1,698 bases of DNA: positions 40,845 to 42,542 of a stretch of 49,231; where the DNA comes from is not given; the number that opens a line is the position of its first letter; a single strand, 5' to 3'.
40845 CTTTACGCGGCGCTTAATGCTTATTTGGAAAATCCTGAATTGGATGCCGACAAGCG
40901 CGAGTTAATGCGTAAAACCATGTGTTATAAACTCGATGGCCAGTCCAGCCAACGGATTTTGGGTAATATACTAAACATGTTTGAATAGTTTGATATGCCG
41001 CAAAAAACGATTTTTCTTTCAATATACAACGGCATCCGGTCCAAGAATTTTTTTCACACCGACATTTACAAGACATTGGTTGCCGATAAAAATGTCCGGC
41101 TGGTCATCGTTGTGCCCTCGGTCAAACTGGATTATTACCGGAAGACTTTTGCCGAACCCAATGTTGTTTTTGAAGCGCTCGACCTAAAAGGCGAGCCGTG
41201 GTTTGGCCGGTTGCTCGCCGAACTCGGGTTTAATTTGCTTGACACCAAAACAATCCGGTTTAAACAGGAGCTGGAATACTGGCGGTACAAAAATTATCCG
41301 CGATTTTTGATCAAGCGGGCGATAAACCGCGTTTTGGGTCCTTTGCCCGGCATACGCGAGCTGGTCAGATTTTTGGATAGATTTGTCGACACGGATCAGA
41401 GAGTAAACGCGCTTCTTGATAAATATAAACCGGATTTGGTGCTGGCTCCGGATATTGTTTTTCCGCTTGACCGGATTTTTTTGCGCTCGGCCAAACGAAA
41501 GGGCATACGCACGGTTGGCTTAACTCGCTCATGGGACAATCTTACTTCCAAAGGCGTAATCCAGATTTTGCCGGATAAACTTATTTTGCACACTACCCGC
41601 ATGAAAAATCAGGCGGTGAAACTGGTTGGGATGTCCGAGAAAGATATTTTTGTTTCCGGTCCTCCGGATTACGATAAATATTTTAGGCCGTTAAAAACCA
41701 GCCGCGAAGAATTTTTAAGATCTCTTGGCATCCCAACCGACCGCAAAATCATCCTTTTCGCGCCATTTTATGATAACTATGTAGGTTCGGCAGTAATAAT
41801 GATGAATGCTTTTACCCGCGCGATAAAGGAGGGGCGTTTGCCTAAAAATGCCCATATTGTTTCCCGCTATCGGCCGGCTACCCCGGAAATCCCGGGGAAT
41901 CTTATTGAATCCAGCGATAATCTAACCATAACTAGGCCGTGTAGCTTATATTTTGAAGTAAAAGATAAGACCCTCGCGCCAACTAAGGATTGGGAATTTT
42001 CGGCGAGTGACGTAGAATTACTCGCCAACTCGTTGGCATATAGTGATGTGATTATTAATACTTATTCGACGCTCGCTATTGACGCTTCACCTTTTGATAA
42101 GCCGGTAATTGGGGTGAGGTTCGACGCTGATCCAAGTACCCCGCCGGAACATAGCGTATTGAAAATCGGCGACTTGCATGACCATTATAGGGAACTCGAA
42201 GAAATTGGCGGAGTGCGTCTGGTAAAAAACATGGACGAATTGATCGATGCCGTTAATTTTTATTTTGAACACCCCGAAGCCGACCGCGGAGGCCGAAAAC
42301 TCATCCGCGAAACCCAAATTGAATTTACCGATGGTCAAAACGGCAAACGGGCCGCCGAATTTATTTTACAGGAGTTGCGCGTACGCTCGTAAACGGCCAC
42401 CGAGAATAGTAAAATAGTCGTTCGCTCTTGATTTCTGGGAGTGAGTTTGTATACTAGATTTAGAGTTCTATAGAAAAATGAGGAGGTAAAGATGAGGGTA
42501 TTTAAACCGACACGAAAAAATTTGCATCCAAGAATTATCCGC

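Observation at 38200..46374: Four diverged paralogs of an unrecognised GT-B-like family arrayed with a flippase and a large membrane protein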

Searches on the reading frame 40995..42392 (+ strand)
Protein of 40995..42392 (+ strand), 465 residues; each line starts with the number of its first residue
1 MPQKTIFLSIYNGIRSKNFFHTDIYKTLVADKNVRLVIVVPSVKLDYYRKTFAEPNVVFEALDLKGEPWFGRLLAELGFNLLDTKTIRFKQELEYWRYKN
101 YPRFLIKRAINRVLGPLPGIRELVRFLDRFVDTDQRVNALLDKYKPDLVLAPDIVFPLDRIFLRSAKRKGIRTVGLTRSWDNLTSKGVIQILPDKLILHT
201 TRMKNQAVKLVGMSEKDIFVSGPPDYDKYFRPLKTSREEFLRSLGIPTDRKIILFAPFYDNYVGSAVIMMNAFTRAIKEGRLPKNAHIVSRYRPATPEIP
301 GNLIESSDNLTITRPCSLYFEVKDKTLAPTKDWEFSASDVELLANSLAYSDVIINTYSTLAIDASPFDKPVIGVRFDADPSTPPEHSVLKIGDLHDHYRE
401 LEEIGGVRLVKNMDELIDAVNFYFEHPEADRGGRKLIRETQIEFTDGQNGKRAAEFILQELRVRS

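Call 3: search_protein_families(library=pfam, proteins=[window:40995-42392:+], max_evalue=0.01)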
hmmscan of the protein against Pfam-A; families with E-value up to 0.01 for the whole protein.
window:40995-42392:+ (465 aa): 1 family
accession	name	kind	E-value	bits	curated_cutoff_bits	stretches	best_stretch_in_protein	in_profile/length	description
PF04464.20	Glyphos_transf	-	9.7e-14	51.5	22.1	1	195-458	137-366/367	CDP-Glycerol:Poly(glycerophosphate) glycerophosphotransferase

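Call 4: search_protein_families(library=ncbifam, proteins=[window:40995-42392:+], max_evalue=0.01)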
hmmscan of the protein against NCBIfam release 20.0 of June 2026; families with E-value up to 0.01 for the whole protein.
window:40995-42392:+ (465 aa): 2 families
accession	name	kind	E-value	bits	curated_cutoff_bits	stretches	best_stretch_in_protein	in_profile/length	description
NF046086.1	BFO_1060_trans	domain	2.2e-14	53.4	200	1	139-459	41-362/365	BFO_1060 family glycosyltransferase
NF041711.1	TagprimaseTarB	equivalog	0.003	16.9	500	0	346-377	264-295/362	teichoic acid glycerol-phosphate primase TarB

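Call 8: search_solved_structures(query=window:40995-42392:+, max_evalue=1, show_alignments=2)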
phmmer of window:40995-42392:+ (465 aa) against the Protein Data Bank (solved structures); distinct sequences matched with E-value up to 1: 2.
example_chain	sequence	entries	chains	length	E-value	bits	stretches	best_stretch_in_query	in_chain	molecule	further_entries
8va1_A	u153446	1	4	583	0.075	15.1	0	332-421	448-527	Teichoic acid ribitol-phosphate polymerase TarL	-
5n9j_R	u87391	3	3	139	0.44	12.5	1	58-110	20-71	Mediator of RNA polymerase II transcription subunit 31 | Mediator complex subunit 31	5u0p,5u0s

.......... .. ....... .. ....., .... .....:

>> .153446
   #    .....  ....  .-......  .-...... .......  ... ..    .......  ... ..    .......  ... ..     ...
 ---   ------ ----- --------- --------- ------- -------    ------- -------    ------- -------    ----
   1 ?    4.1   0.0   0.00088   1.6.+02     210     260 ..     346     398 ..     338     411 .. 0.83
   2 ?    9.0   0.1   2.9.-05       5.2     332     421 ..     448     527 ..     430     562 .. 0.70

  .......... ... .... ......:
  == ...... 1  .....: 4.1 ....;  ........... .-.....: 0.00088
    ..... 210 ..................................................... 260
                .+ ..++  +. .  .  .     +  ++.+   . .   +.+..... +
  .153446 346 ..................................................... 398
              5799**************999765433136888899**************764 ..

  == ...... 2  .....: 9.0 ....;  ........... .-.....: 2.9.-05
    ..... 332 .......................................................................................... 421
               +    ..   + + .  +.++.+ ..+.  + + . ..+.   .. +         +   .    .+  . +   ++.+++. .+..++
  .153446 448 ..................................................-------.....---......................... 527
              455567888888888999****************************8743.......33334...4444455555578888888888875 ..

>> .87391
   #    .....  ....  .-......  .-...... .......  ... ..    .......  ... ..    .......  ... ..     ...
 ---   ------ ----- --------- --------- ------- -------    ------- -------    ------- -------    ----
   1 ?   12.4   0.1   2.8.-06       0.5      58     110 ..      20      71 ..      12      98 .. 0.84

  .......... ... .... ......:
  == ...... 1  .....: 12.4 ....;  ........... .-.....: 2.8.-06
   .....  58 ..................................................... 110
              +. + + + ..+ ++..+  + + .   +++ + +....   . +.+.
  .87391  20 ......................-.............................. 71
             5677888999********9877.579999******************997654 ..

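Call 13: search_solved_structures(query=A2, max_evalue=1, show_alignments=3)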
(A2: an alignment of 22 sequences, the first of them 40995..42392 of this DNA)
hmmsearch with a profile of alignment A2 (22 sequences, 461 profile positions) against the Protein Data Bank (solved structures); distinct sequences matched with E-value up to 1: 1.
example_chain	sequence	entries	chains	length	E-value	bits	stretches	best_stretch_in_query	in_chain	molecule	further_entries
8va1_A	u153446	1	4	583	0.0001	24.2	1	322-455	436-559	Teichoic acid ribitol-phosphate polymerase TarL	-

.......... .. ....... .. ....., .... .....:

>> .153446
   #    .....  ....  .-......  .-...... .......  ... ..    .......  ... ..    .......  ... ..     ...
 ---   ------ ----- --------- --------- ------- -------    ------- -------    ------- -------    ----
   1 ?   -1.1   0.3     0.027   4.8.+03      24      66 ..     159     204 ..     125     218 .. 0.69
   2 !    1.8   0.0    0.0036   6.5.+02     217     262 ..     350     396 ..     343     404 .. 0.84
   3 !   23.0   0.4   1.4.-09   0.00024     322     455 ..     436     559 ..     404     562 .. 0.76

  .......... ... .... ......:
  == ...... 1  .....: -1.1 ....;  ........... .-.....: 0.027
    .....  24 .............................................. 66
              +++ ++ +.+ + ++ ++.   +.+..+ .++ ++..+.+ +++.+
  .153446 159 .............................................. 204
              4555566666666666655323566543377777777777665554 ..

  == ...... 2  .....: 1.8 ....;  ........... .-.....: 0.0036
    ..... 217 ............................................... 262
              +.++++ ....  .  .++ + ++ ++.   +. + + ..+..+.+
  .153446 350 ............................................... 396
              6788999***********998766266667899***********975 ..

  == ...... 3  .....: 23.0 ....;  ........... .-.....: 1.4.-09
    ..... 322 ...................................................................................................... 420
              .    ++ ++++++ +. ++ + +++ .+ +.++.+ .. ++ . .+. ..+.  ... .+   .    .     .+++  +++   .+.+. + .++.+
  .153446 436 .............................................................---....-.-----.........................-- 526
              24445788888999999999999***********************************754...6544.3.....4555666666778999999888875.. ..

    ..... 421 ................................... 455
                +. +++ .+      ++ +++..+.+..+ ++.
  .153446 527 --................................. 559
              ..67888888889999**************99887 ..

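Call 22: predict_structure(alignment_id=A2)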
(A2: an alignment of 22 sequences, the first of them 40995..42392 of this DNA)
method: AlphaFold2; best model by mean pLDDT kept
length: 465 residues; sequences in the alignment: 22
mean_pLDDT: 82.4   pTM: 0.84
mean pLDDT of the five models: 82.4, 81.1, 81.0, 79.8, 78.9
residues with pLDDT >= 90: 219; 70-90: 153; 50-70: 66; < 50: 27
segments of 3 or more residues with pLDDT < 50: 294-298, 300-302, 316-332
pLDDT, mean of each block of 10 residues (from residue 1): 91 83 95 96 90 95 65 62 68 70 78 76 79 85 97 84 93 89 60 93 88 92 93 93 92 81 74 92 93 52 65 52 37 68 92 87 92 88 76 70 90 96 97 94 94 97 77
secondary structure, 60 per line:
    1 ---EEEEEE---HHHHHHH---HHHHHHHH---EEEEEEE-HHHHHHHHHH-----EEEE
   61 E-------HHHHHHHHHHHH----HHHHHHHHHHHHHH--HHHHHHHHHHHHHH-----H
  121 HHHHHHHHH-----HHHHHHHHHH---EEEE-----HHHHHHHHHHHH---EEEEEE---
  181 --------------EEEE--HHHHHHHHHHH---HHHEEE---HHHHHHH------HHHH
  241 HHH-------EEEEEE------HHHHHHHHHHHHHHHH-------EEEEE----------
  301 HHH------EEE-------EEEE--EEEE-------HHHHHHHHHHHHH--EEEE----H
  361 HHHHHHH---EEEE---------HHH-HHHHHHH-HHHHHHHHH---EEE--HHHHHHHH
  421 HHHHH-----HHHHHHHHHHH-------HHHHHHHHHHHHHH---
elements in order: E4-9 H13-19 H23-30 E34-40 H42-51 E57-61 H69-80 H85-98 H101-114 H120-129 H135-144 E148-151 H157-168 E172-177 E195-198 H201-211 E218-220 H224-230 H237-243 E251-256 H263-278 E286-290 E310-312 E320-323 E326-329 H337-349 E352-355 H360-367 E371-374 H388-394 H396-404 E408-410 H413-425 H431-441 H449-462

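Call 26: fold_search(model_id=the predicted structure, library=pdb)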
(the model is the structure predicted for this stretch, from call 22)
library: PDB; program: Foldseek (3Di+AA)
matches with E <= 10: 1664; with E <= 0.001: 356
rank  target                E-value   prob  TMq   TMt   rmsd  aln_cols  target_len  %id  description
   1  3ot5_D                2.4e-12  1.00  0.56  0.68   6.1       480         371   14  2.2 Angstrom Resolution Crystal Structure of putative UDP-N-acetylglucosamine 2-epimerase from Listeria monocytogenes (released 2010-09-22)
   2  7mi0                  2.7e-12  1.00  0.49  0.58   7.5       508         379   11  Crystal Structure of Glycosyltransferase from Rickettsia africae ESF-5 (released 2021-04-28)
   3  3ot5_A                5.6e-12  1.00  0.57  0.69   6.0       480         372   13  2.2 Angstrom Resolution Crystal Structure of putative UDP-N-acetylglucosamine 2-epimerase from Listeria monocytogenes (released 2010-09-22)
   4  1f6d_C                5.6e-12  1.00  0.54  0.66   6.5       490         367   12  THE STRUCTURE OF UDP-N-ACETYLGLUCOSAMINE 2-EPIMERASE FROM E. COLI. (released 2000-12-13)
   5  1f6d_B                8.2e-12  1.00  0.55  0.67   6.3       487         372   13  THE STRUCTURE OF UDP-N-ACETYLGLUCOSAMINE 2-EPIMERASE FROM E. COLI. (released 2000-12-13)
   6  3ot5_B                8.7e-12  1.00  0.57  0.68   5.9       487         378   14  2.2 Angstrom Resolution Crystal Structure of putative UDP-N-acetylglucosamine 2-epimerase from Listeria monocytogenes (released 2010-09-22)
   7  3c4q_B                1.1e-11  1.00  0.48  0.55   8.8       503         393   11  Structure of the retaining glycosyltransferase MshA : The first step in mycothiol biosynthesis. Organism : Corynebacte (released 2008-04-01)
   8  3c48_B                1.2e-11  1.00  0.33  0.37  15.8       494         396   11  Structure of the retaining glycosyltransferase MshA: The first step in mycothiol biosynthesis. Organism: Corynebacteri (released 2008-03-25)
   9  3c4q_A                1.8e-11  1.00  0.46  0.53   9.0       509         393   11  Structure of the retaining glycosyltransferase MshA : The first step in mycothiol biosynthesis. Organism : Corynebacte (released 2008-04-01)
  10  3ot5_C                1.9e-11  1.00  0.57  0.68   5.9       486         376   14  2.2 Angstrom Resolution Crystal Structure of putative UDP-N-acetylglucosamine 2-epimerase from Listeria monocytogenes (released 2010-09-22)
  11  5enz_A                2.5e-11  1.00  0.56  0.69   5.7       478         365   14  S. aureus MnaA-UDP co-structure (released 2016-04-27)
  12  6vlb_B                2.5e-11  1.00  0.57  0.69   6.3       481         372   12  Crystal structure of ligand-free UDP-GlcNAc 2-epimerase from Neisseria meningitidis (released 2020-11-11)
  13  2iyf_B                2.8e-11  1.00  0.47  0.54   8.1       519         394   15  The crystal structure of macrolide glycosyltransferases: A blueprint for antibiotic engineering (released 2007-03-27)
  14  5zlr_A                3.1e-11  1.00  0.51  0.63   8.3       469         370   10  Structure of NeuC (released 2018-05-16)
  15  4m83_MODEL_1_B        3.9e-11  1.00  0.50  0.57   7.8       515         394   15  Ensemble refinement of protein crystal structure (2IYF) of macrolide glycosyltransferases OleD complexed with  (released 2013-09-11)
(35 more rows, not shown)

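Call 28: search_dna_similar(query=window:40995-42392:+, collection=plasmids, mode=protein, max_evalue=1, max_rows=15)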
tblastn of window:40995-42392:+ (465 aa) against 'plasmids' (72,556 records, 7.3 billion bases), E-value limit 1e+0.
Records with a match: 1; places in all: 1; records where one place covers at least 80% of the query: 0.
Best place of each record, by identity: <60% 1.
By first word of the organism name: Staphylococcus 1.
By predicted mobility (MOB-suite, as given by PLSDB): mobilizable 1.
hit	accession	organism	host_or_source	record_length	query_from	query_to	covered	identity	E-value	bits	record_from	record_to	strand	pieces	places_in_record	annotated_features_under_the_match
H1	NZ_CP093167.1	Staphylococcus epidermidis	Homo sapiens,blood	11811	215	457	52%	21.8%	8e-1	40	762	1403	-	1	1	CDP-glycerol glycerophosphotransferase family protein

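Call 29: get_annotated_region(hit=H1, flank=3000)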
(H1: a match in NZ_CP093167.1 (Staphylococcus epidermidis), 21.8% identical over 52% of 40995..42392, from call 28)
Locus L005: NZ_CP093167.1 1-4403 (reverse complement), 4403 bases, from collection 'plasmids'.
description: Staphylococcus epidermidis strain TMDU-41 plasmid p2, complete sequence
organism: Staphylococcus epidermidis (NCBI taxid 1282)
taxonomy: Bacteria; Bacillota; Bacilli; Bacillales; Staphylococcaceae; Staphylococcus; Staphylococcus epidermidis
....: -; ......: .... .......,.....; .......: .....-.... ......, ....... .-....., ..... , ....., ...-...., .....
typing (MOB-suite, as given by PLSDB): mobilizable; replicon rep_cluster_2222; relaxase MOBP
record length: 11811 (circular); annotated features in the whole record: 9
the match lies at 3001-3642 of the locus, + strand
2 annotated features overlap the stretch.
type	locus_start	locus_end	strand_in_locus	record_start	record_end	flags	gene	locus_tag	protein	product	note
CDS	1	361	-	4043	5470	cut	-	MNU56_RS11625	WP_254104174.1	glycosyltransferase family A protein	-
CDS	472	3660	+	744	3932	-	-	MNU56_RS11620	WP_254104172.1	CDP-glycerol glycerophosphotransferase family protein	-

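Call 44: find_related_loci(query=A2, collection=genome_contigs, flank=10000)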
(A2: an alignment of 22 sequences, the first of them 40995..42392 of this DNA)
Query A2 (465 aa) in genome_contigs; peptide patterns used: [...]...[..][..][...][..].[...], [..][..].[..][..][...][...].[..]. (x = any residue, [..] = any of these).
231 stretches matched a pattern; 172 encode a relative of the query (tblastn E <= 1e-3); the best 80 are kept; 79 distinct loci.
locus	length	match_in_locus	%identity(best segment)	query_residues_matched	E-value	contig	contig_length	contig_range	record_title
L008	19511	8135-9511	66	3-461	0e+0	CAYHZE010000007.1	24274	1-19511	MAG TPA_asm: uncultured Candidatus Saccharibacteria bacterium isolate ERP119705_co17_184 genome assembly, contig: NODE_2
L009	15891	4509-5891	67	1-460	0e+0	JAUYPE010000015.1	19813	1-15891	MAG: bacterium isolate C4_metabat.bin.101 C4_k141_398714, whole genome shotgun sequence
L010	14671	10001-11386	56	3-462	6e-176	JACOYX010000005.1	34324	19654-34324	MAG: Candidatus Sungiibacteriota bacterium isolate NC_groundwater_190_Ag_S-0.1um_45_12 S4_GD2017_2_S1_scaffold_1706, who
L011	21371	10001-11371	56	4-460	1e-174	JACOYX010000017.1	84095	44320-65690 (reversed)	MAG: Candidatus Sungiibacteriota bacterium isolate NC_groundwater_190_Ag_S-0.1um_45_12 S4_GD2017_2_S1_scaffold_706, whol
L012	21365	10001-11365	57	1-457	7e-171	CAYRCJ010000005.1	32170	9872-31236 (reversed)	MAG TPA_asm: uncultured Candidatus Saccharibacteria bacterium isolate SRP193066_co2_427 genome assembly, contig: NODE_71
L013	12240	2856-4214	54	4-457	3e-164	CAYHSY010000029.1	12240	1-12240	MAG TPA_asm: uncultured Candidatus Saccharibacteria bacterium isolate ERP119705_co15_141 genome assembly, contig: NODE_6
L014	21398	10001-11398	56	3-465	1e-158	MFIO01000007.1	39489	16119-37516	MAG: Candidatus Giovannonibacteria bacterium RIFCSPLOWO2_12_FULL_43_11c rifcsplowo2_12_scaffold_1591, whole genome shotg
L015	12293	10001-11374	54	3-457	6e-153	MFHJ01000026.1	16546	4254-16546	MAG: Candidatus Giovannonibacteria bacterium RIFCSPHIGHO2_02_43_16 rifcsphigho2_02_sub10_scaffold_260, whole genome shot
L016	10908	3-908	52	159-461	1e-108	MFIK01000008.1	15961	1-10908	MAG: Candidatus Giovannonibacteria bacterium RIFCSPLOWO2_02_FULL_43_54 rifcsplowo2_02_scaffold_13497, whole genome shotg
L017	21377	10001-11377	54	3-461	1e-163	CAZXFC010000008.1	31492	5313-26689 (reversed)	MAG TPA_asm: uncultured Candidatus Saccharibacteria bacterium isolate SRP269290_co1_801 genome assembly, contig: NODE_15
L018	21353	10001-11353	33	4-458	1e-72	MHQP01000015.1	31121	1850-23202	MAG: Candidatus Sungbacteria bacterium RIFCSPLOWO2_01_FULL_47_32 rifcsplowo2_01_scaffold_2037, whole genome shotgun sequ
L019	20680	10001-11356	30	3-462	7e-69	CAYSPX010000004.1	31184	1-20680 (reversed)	MAG TPA_asm: uncultured Candidatus Saccharibacteria bacterium isolate SRP286056_co1_32 genome assembly, contig: NODE_162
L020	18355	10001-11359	30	4-462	2e-68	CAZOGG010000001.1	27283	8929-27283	MAG TPA_asm: uncultured Candidatus Saccharibacteria bacterium isolate SRP286056_co3_452 genome assembly, contig: NODE_14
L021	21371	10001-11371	32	1-464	5e-68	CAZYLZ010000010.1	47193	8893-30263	MAG TPA_asm: uncultured Candidatus Saccharibacteria bacterium isolate SRP278252_co1_807 genome assembly, contig: NODE_10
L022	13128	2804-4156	29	4-462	1e-66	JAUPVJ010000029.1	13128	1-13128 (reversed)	MAG: Patescibacteria group bacterium isolate erpe_2018_sw_30hr_WHONDRS-SW48-000095_B_bin.1 scaffold_397005, whole genome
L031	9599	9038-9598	56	1-188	1e-61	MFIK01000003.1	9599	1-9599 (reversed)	MAG: Candidatus Giovannonibacteria bacterium RIFCSPLOWO2_02_FULL_43_54 rifcsplowo2_02_scaffold_12041, whole genome shotg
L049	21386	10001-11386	31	4-463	8e-54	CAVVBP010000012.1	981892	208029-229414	MAG: Vicinamibacterales bacterium isolate MFD02809.bin.1.263 genome assembly, contig: contig_57777, whole genome shotgun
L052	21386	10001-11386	30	3-463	2e-52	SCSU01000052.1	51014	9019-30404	MAG: Patescibacteria group bacterium isolate FW215_bin.7 FW215_bin.7-92613, whole genome shotgun sequence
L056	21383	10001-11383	30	4-465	8e-57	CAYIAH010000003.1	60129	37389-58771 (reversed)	MAG TPA_asm: uncultured Candidatus Saccharibacteria bacterium isolate ERP119705_co1_1130 genome assembly, contig: NODE_3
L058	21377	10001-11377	29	1-459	1e-49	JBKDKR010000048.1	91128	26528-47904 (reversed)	MAG: Pirellula sp. isolate samp_2119_metabat2_262 samp_2119_488381, whole genome shotgun sequence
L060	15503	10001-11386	29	1-462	4e-49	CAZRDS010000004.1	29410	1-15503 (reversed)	MAG TPA_asm: uncultured Gammaproteobacteria bacterium isolate SRP170004_co1_234 genome assembly, contig: NODE_2273_lengt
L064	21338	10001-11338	28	6-453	2e-47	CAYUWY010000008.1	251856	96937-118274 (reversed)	MAG TPA_asm: uncultured Pirellulaceae bacterium isolate binchicken_co366_88 genome assembly, contig: NODE_9_length_25185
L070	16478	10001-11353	28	6-459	1e-45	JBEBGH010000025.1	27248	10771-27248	MAG: Pirellulaceae bacterium isolate ASF_17 NODE_705_length_27248_cov_3.017422, whole genome shotgun sequence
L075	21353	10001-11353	29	5-458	7e-45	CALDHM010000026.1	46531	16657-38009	MAG: uncultured Pirellulaceae bacterium isolate N1_Bin_METABAT__116_1 genome assembly, contig: c_000002452649, whole gen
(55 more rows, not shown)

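Call 48: search_protein_representatives(alignment_id=A2)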
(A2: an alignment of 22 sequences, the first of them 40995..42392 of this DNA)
Query: 22 sequences, 461 profile positions. Proteins with E-value up to 0.001 (for the whole library): 9170; up to 1e-10: 5065; up to 1e-30: 1851. The best 150 are listed.
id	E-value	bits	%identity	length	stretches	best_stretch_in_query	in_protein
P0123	6.6e-187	638.1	-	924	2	2-460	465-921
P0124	2.5e-186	636.2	-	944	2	1-458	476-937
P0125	7.4e-186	634.6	-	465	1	1-459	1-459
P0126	1.6e-183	627.0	-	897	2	2-460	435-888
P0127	2.1e-167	573.8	-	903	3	1-458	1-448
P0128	7.5e-165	565.4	-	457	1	7-460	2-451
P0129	2.6e-164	563.6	-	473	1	2-459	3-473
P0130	6.7e-164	562.3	-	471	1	1-460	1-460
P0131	1.5e-161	554.5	-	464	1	2-460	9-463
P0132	1.6e-161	554.4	-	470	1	1-460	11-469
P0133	8.8e-161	552.0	-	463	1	2-457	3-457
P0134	8.2e-155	532.3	-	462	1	1-458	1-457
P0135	2.7e-144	497.6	-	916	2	2-459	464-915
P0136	4.1e-142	490.4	-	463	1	1-459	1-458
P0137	1.1e-131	456.1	-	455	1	1-459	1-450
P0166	7.9e-111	387.3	-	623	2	2-460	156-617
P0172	3.9e-109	381.7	-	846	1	1-460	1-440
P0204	2.7e-102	359.2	-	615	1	1-455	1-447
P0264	1.8e-95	336.6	-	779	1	1-458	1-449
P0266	2.5e-95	336.2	-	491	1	1-459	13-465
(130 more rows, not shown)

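Call 53: search_protein_families(library=pfam, proteins=[L049:4064-4771:+, L060:11419-12150:+, L064:2998-3729:+, L014:7199-7915:+, L049:1118-2650:+, L060:14245-15345:+, L064:682-1740:+, L014:8887-10005:+, L017:8881-10002:+], max_evalue=0.00001)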
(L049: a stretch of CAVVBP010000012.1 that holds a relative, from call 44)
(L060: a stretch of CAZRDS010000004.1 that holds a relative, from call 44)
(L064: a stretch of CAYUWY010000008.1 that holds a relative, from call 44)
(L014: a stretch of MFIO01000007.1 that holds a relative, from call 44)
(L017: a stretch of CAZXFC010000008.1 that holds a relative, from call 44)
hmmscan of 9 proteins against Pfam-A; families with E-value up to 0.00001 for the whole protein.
L049:4064-4771:+ (235 aa): 1 family
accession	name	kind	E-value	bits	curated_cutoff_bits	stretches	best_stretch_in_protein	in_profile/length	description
PF02348.25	CTP_transf_3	-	8.8e-19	68.6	22.6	1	9-153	2-135/217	Cytidylyltransferase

L060:11419-12150:+ (243 aa): 1 family
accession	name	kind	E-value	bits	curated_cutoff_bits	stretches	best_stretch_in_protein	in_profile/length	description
PF02348.25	CTP_transf_3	-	1.4e-23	84.3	22.6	1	8-143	1-128/217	Cytidylyltransferase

L064:2998-3729:+ (243 aa): 1 family
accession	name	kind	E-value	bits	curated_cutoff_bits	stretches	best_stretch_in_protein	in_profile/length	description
PF02348.25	CTP_transf_3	-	2.3e-21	77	22.6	1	5-139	2-131/217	Cytidylyltransferase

L014:7199-7915:+ (238 aa): 1 family
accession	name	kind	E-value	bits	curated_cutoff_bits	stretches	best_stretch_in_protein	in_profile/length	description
PF02348.25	CTP_transf_3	-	5e-27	95.5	22.6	1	6-233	2-205/217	Cytidylyltransferase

L049:1118-2650:+ (510 aa): 3 families
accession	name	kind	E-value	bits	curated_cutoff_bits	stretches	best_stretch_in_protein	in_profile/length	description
PF03102.20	NeuB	-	1.6e-38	133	22.1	1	50-269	12-238/241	NeuB family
PF07883.17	Cupin_2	-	3.8e-13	49.4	27.2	1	414-466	7-58/70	Cupin domain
PF07385.18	Lyx_isomer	-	4.6e-07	29.7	20.8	0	435-479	145-190/222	D-lyxose isomerase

L060:14245-15345:+ (366 aa): 1 family
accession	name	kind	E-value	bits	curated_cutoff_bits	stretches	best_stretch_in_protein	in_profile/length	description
PF03102.20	NeuB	-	1.6e-79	267.2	22.1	1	51-290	1-241/241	NeuB family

L064:682-1740:+ (352 aa): 2 families
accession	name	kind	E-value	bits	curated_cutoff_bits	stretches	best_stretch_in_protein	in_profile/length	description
PF03102.20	NeuB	-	1.3e-59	202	22.1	1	35-273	2-238/241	NeuB family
PF08666.17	SAF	-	1.8e-10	41.7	21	1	293-349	2-62/63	SAF domain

L014:8887-10005:+ (372 aa): 2 families
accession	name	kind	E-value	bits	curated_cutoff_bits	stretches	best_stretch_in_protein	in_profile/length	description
PF03102.20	NeuB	-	2.2e-62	211.1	22.1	1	43-279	1-239/241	NeuB family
PF08666.17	SAF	-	1.7e-08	35.3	21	1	313-372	3-63/63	SAF domain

L017:8881-10002:+ (373 aa): 1 family
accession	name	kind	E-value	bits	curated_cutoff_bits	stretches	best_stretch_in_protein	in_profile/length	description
PF03102.20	NeuB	-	4.8e-70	236.2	22.1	1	43-272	1-234/241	NeuB family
